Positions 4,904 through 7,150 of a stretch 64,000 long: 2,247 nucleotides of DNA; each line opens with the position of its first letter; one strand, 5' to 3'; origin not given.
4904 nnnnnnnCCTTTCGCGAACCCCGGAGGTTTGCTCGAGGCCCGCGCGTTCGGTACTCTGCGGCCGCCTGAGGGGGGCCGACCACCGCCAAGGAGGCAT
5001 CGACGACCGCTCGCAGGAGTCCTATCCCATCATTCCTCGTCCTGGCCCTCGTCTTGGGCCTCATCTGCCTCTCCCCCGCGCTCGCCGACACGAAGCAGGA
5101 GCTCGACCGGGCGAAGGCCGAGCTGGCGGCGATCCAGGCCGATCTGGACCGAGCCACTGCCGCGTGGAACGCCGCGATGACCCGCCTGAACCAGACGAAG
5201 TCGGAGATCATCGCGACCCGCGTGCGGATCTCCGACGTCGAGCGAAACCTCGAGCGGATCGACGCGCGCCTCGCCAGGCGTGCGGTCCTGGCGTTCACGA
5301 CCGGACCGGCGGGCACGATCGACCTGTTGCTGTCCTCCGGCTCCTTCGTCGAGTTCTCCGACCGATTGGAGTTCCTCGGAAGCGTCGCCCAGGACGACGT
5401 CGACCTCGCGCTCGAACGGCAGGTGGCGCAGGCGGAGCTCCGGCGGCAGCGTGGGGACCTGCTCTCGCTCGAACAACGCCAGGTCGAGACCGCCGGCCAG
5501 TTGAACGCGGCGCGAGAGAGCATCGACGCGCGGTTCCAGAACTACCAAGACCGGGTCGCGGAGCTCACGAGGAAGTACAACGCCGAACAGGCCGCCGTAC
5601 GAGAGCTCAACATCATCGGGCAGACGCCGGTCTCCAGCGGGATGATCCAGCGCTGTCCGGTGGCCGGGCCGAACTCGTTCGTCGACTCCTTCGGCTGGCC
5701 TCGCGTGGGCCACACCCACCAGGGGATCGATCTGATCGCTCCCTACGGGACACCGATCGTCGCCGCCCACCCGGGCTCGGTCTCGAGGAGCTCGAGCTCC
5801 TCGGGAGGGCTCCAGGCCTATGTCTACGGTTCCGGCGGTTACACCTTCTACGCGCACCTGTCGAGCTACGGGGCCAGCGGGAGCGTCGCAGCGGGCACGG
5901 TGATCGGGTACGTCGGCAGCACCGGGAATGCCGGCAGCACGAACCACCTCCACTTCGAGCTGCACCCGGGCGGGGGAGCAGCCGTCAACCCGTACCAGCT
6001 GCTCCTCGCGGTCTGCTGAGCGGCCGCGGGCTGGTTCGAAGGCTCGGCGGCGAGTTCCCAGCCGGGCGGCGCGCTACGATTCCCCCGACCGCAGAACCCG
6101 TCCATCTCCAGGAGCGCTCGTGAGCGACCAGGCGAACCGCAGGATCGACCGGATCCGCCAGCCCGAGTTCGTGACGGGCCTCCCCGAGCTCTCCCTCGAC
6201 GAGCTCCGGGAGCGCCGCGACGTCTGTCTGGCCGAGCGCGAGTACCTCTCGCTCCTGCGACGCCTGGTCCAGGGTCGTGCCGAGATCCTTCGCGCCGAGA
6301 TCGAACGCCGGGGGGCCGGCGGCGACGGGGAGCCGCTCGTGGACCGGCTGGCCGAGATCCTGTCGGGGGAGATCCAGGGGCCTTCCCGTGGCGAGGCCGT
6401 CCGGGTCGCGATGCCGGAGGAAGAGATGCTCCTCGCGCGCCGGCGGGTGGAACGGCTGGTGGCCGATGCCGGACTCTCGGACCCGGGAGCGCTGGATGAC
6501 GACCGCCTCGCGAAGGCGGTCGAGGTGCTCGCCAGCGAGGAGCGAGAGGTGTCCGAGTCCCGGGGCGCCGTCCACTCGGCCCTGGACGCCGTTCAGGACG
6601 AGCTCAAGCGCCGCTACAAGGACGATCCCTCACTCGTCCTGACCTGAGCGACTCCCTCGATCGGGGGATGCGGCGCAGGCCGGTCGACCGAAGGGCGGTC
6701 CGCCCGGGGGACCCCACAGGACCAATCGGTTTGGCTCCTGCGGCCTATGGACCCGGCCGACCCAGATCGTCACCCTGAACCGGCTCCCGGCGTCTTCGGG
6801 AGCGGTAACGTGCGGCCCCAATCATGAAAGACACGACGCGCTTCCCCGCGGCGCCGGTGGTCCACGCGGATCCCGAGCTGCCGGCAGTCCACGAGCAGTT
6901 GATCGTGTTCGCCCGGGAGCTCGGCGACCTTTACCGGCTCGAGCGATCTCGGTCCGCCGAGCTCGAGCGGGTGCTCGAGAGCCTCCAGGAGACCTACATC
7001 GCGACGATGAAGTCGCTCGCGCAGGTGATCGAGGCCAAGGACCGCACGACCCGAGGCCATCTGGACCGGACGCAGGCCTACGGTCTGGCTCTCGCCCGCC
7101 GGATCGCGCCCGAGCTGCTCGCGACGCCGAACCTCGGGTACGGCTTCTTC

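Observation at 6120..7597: RsiG-like coiled-coil protein paired with an HD-GYP c-di-GMP phosphodiesterase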

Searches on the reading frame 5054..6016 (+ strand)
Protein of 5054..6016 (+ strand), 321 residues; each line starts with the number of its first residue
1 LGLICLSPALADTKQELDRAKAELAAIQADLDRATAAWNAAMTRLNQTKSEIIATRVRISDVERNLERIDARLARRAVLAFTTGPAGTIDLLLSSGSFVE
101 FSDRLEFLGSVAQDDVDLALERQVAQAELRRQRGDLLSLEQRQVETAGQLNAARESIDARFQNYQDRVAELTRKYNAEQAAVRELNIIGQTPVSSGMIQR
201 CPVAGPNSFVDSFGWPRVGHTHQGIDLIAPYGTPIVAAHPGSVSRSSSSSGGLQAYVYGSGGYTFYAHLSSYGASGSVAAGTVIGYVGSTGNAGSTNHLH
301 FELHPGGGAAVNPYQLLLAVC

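Call 4: search_protein_families(library=pfam, proteins=[window:5054-6016:+], max_evalue=1)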
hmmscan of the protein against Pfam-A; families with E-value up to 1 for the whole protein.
window:5054-6016:+ (321 aa): 23 families
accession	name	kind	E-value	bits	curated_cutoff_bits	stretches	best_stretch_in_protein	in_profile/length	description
PF01551.29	Peptidase_M23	-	1.1e-17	64.4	28.7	1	221-313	2-96/96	Peptidase family M23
PF24568.1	CC_PcsB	-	0.0001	22.5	27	1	59-129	1-72/75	Peptidoglycan hydrolase PcsB, coiled-coil domain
PF13166.12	AAA_13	-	0.0079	15.4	36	1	11-75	405-469/713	AAA domain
PF12795.12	MscS_porin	-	0.0092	16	34.4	1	12-68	82-138/238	Mechanosensitive ion channel porin domain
PF04108.17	ATG17_like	-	0.029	14.3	43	0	13-51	54-92/355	Autophagy protein ATG17-like domain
PF20882.2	Sos7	-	0.03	14.9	27.3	0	10-35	43-68/75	Kinetochore protein Sos7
PF23991.1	DUF7310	-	0.049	14.6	40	1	9-75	11-76/83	Coiled-coil region of unknown function (DUF7310)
PF16326.10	ABC_tran_CTD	-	0.064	13.9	32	1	8-38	34-64/69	ABC transporter C-terminal domain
PF00401.25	ATP-synt_DE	-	0.068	13.8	24.6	1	30-53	4-27/47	ATP synthase, Delta/Epsilon chain, long alpha-helix domain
PF09762.14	CCDC93_CC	-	0.086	12.3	30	0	9-52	151-194/429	CCDC93 coiled-coil domain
PF09325.15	Vps5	-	0.1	12.6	27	1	15-72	135-192/236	Vps5 C terminal like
PF07889.17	DUF1664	-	0.2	12.1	34.6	0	9-72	49-109/124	Protein of unknown function (DUF1664)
PF24590.1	DUF7615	-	0.25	12.3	27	0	10-53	41-83/106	Domain of unknown function (DUF7615)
PF07350.19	Gig2-like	-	0.25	10.5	27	1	6-76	3-74/408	Gig2-like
PF06103.16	DUF948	-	0.27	11.9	37.2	0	4-57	15-68/89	Bacterial protein of unknown function (DUF948)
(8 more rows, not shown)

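Call 5: search_protein_families(library=ncbifam, proteins=[window:5054-6016:+], max_evalue=1)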
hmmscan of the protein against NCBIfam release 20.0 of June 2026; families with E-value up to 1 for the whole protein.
window:5054-6016:+ (321 aa): 24 families
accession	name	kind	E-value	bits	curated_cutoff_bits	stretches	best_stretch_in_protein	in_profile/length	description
NF052336.1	PdgHdaseHSB100310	equivalog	1.3e-08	34.6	500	1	218-307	53-145/316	peptidoglycan hydrolase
NF050804.1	CellDivDipMCaul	equivalog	4e-08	32.5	900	1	208-303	514-613/634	cell division endopeptidase DipM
NF053824.1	PdgNdpepShyC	equivalog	1.3e-06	27.6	700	1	220-303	294-380/429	peptidoglycan DD-endopeptidase ShyC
NF052530.1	Heli_ShapePgp3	exception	2.1e-06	27.1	300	1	221-317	166-264/270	peptidoglycan metallopeptidase Pgp3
NF008652.0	PRK11649.1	equivalog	2.4e-06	26.5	341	1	221-314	312-407/439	murein DD-endopeptidase MepM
NF041208.1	celldiv_DipM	equivalog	0.00014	21.2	740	1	190-316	288-416/419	cell division endopeptidase DipM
NF053825.1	PdgNdpepShyA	equivalog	0.0007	18.4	700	1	221-306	295-383/425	peptidoglycan DD-endopeptidase ShyA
TIGR02169.1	SMC_prok_A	equivalog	0.001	16.9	729.4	1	11-186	706-882/1165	chromosome segregation protein SMC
TIGR02168.1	SMC_prok_B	equivalog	0.0016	16.2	567.35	1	12-73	341-402/1181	chromosome segregation protein SMC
NF045487.1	ASRP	equivalog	0.0042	15.8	300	1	12-73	160-220/593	archaea-specific SMC-related protein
TIGR01843.1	type_I_hlyD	subfamily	0.0046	16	208.65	2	9-84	203-279/422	HlyD family type I secretion periplasmic adaptor subunit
NF052529.1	PG_M23_Pgp6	exception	0.0053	15.5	600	1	222-304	335-420/452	peptidoglycan metallopeptidase Pgp6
NF033741.1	NlpC_p60_RipA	exception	0.0069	15.5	625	1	8-185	35-202/457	NlpC/P60 family peptidoglycan endopeptidase RipA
NF004799.0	PRK06148.1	subfamily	0.0085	14.1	1128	1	220-303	439-537/1015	hypothetical protein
TIGR04320.1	Surf_Exclu_PgrA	domain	0.016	14.5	70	1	13-71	254-312/360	SEC10/PgrA surface exclusion domain-containing protein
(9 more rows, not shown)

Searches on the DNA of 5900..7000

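Call 9: search_rna_families(source=window, start=5900, end=7000, threshold=evalue, max_evalue=10)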
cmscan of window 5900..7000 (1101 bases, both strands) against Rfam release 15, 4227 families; matches with E-value up to 10: 5.
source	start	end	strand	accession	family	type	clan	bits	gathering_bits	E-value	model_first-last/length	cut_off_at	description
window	6500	6522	+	RF01836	weev_FSE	Cis-reg; frameshift_element;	-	22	40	1.2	3-25/27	no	ribosomal frameshift site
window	6826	6932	+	RF02833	Scr3202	Gene; sRNA;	-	18.8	52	6.2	1-95/95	no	Streptomyces RNA 3202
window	6901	6978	-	RF00910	mir-873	Gene; miRNA;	-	18.7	95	0.5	1-77/77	no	mir-873 microRNA precursor family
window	5974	6006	+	RF03847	mir-1538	Gene; miRNA;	-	17.6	78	2.2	1-58/58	no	mir-1538 microRNA precursor family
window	6498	6601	-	RF01872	MEG3_2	Gene; lncRNA;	-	13.5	60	9.1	1-105/105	no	Maternally expressed 3 conserved region 2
